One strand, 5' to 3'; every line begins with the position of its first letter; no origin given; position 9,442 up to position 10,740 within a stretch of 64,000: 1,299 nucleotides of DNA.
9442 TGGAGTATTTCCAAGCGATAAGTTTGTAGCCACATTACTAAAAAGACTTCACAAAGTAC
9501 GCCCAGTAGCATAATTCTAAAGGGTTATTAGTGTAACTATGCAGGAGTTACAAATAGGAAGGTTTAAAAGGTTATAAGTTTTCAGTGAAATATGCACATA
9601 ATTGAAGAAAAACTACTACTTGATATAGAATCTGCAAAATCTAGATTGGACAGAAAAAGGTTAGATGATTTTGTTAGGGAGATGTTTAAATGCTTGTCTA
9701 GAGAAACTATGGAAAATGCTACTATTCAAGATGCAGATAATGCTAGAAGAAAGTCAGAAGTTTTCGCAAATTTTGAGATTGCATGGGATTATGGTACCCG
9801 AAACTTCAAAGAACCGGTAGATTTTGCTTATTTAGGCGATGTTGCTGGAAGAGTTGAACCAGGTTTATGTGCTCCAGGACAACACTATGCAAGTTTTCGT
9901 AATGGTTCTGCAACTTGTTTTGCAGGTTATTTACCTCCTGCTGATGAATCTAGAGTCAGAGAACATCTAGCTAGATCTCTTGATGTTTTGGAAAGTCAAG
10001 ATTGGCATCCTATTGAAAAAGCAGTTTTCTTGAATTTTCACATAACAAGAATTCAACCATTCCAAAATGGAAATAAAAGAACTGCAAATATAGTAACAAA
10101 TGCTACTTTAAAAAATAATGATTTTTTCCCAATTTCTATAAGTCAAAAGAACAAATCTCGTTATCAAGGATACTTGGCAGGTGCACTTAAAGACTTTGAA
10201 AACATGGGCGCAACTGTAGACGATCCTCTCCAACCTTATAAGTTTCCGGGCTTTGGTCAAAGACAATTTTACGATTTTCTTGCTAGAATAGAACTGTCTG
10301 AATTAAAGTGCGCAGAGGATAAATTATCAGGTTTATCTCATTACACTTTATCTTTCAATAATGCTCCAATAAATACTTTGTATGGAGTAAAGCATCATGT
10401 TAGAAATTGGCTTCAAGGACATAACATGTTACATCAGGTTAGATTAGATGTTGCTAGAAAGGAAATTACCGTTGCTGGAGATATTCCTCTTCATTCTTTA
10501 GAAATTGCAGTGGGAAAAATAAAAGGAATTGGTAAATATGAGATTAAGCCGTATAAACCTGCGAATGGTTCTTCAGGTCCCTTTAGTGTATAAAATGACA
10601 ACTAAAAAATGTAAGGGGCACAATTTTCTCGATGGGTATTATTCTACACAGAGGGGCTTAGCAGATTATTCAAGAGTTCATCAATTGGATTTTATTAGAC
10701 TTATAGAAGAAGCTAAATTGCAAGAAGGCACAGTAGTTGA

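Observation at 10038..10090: Fic/Doc motif with catalytic His replaced by Gln and a Doc-like NKR core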

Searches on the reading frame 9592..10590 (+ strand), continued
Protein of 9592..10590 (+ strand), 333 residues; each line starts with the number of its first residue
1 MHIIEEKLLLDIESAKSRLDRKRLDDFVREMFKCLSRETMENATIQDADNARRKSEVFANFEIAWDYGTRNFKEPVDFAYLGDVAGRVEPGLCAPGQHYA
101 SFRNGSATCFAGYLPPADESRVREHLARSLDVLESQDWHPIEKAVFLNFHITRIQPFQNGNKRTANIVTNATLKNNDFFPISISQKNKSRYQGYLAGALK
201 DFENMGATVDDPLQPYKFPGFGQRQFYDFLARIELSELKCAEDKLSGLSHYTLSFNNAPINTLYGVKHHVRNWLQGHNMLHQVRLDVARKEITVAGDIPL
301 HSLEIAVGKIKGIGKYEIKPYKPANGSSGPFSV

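Call 75: find_homologous_proteins(query=P0110, max_evalue=1e-10)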
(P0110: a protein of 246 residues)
Query P0110 (246 aa): 12 proteins with E <= 1e-10 among 1001 candidates.
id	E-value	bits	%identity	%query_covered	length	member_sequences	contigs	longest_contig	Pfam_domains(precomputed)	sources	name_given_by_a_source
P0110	5.8e-165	565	100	100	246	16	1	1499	PF02661.24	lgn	-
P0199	1.1e-120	420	74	99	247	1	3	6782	PF02661.24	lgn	-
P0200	3.8e-103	362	65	100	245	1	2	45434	PF02661.24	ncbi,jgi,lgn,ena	-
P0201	3.8e-52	195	44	100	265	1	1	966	PF02661.24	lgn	-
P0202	6.0e-45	172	39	97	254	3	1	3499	PF02661.24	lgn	-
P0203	4.5e-41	159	40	95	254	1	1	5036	PF02661.24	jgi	jgi:Fic family protein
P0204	1.2e-36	145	41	77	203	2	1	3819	PF02661.24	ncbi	-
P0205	3.8e-29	120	36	85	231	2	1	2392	PF02661.24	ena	-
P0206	1.8e-27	115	35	81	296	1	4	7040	PF02661.24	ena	-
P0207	9.4e-27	112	35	99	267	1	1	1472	PF02661.24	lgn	-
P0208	2.0e-24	105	31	98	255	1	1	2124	PF02661.24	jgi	-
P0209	1.2e-12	66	29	96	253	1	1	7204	PF02661.24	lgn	-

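Call 77: find_encoding_contigs(protein=P0200, flank=5000, max_places=2)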
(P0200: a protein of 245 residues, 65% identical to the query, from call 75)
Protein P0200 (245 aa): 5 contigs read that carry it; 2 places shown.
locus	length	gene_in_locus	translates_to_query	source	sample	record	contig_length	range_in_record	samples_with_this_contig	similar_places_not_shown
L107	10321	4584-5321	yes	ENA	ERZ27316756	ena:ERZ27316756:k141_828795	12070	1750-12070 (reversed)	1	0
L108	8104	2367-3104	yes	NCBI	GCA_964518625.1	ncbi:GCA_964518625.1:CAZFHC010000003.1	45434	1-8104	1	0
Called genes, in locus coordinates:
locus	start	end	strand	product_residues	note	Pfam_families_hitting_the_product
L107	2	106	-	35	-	?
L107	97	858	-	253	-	PF06803:DUF1232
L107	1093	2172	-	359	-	PF00589:Phage_integrase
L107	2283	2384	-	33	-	-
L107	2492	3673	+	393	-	PF01926:MMR_HSR1, PF02421:FeoB_N (faint), PF08438:YGR210-like_G4, PF02824:TGS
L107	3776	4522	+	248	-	-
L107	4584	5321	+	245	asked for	PF02661:Fic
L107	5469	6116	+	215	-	-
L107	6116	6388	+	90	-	-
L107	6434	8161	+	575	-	-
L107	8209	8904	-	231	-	-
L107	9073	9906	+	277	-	PF01926:MMR_HSR1, PF02421:FeoB_N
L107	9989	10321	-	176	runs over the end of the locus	-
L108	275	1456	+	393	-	PF01926:MMR_HSR1, PF02421:FeoB_N (faint), PF08438:YGR210-like_G4, PF02824:TGS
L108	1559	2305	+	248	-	-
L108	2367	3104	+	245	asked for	PF02661:Fic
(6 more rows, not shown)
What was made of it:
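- A second Q/K family sits beside a YchF/OLA1-like GTPase (call 77).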

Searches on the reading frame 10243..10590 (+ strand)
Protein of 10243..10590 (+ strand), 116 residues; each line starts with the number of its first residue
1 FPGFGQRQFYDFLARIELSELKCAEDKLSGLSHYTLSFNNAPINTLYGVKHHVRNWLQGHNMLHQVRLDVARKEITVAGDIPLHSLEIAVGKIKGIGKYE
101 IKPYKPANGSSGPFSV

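Call 47: predict_structure(alignment_id=A2)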
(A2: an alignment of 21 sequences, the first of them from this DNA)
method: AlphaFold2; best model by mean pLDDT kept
length: 116 residues; sequences in the alignment: 21
mean_pLDDT: 84.5   pTM: 0.63
mean pLDDT of the five models: 84.5, 84.3, 83.5, 82.9, 80.4
residues with pLDDT >= 90: 47; 70-90: 56; 50-70: 5; < 50: 8
segments of 3 or more residues with pLDDT < 50: 109-116
pLDDT, mean of each block of 10 residues (from residue 1): 85 94 84 90 90 92 90 91 89 85 67 42
secondary structure, 60 per line:
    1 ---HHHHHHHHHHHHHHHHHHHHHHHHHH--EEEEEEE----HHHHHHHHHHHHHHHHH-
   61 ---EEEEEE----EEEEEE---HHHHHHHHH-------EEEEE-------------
elements in order: H4-29 E32-38 H43-59 E64-69 E74-79 H83-91 E99-103

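Call 51: fold_search(model_id=the predicted structure, library=pdb)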
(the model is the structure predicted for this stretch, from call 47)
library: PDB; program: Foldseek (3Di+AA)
matches with E <= 10: 1595; with E <= 0.001: 0
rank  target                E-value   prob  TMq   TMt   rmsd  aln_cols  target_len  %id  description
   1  1mwy_MODEL_1_A        6.4e-03  1.00  0.46  0.66   3.2        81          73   17  Solution structure of the N-terminal domain of ZntA in the apo-form (released 2002-11-06)
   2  1fe0_B                7.8e-03  1.00  0.44  0.68   2.7        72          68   12  CRYSTAL STRUCTURE OF CADMIUM-HAH1 (released 2001-01-20)
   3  1u0s_A                8.3e-03  1.00  0.48  0.62   3.4        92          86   17  Chemotaxis kinase CheA P2 domain in complex with response regulator CheY from the thermophile thermotoga maritima (released 2004-08-10)
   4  2lqj_MODEL_1_A        1.0e-02  1.00  0.44  0.51   4.4        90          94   14  Solution structure of the C-terminal domain of the MgtC protein from Mycobacterium tuberculosis (released 2012-03-21)
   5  7lmx_B                1.6e-02  1.00  0.48  0.70   2.9        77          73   13  A HIGHLY SPECIFIC INHIBITOR OF INTEGRIN ALPHA-V BETA-6 WITH A DISULFIDE (released 2022-08-10)
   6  1fee_A                1.6e-02  1.00  0.44  0.70   2.7        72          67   14  CRYSTAL STRUCTURE OF COPPER-HAH1 (released 2001-01-21)
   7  8rnz_A                1.7e-02  0.99  0.42  0.57   3.4        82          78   21  Metal-binding domain 3 of copper-transporting ATPase RAN1 from Arabidopsis thaliana (released 2025-01-29)
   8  8r7a_A                1.8e-02  0.99  0.42  0.58   3.5        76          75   16  Complex of rice blast (Magnaporthe oryzae) effector protein PWL2 with the HMA domain of OsHIPP43 from rice (Oryza sati (released 2024-01-31)
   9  3cjk_A                2.0e-02  1.00  0.44  0.70   2.6        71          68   14  Crystal structure of the adduct HAH1-Cd(II)-MNK1. (released 2008-12-30)
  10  5h7j_B                2.0e-02  1.00  0.45  0.09   3.0        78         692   20  Crystal structure of Elongation factor 2 (released 2018-02-21)
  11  2xmw                  2.4e-02  0.99  0.42  0.65   3.0        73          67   12  PacS, N-terminal domain, from Synechocystis PCC6803 (released 2010-08-18)
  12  7lmx_A                2.7e-02  0.99  0.44  0.61   3.6        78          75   14  A HIGHLY SPECIFIC INHIBITOR OF INTEGRIN ALPHA-V BETA-6 WITH A DISULFIDE (released 2022-08-10)
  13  6wxp_D                2.7e-02  0.99  0.42  0.32   3.9        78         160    8  De novo TIM barrel-ferredoxin fold fusion homodimer with 4-glutamate centre TFD-EE (released 2020-11-25)
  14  5vdf_C                2.9e-02  1.00  0.47  0.76   2.8        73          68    8  Crystal Structure of Cu(I)-loaded yeast Atx1: Crystal Form II (released 2018-02-07)
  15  1fe0_A                2.9e-02  1.00  0.44  0.71   2.7        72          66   14  CRYSTAL STRUCTURE OF CADMIUM-HAH1 (released 2001-01-20)
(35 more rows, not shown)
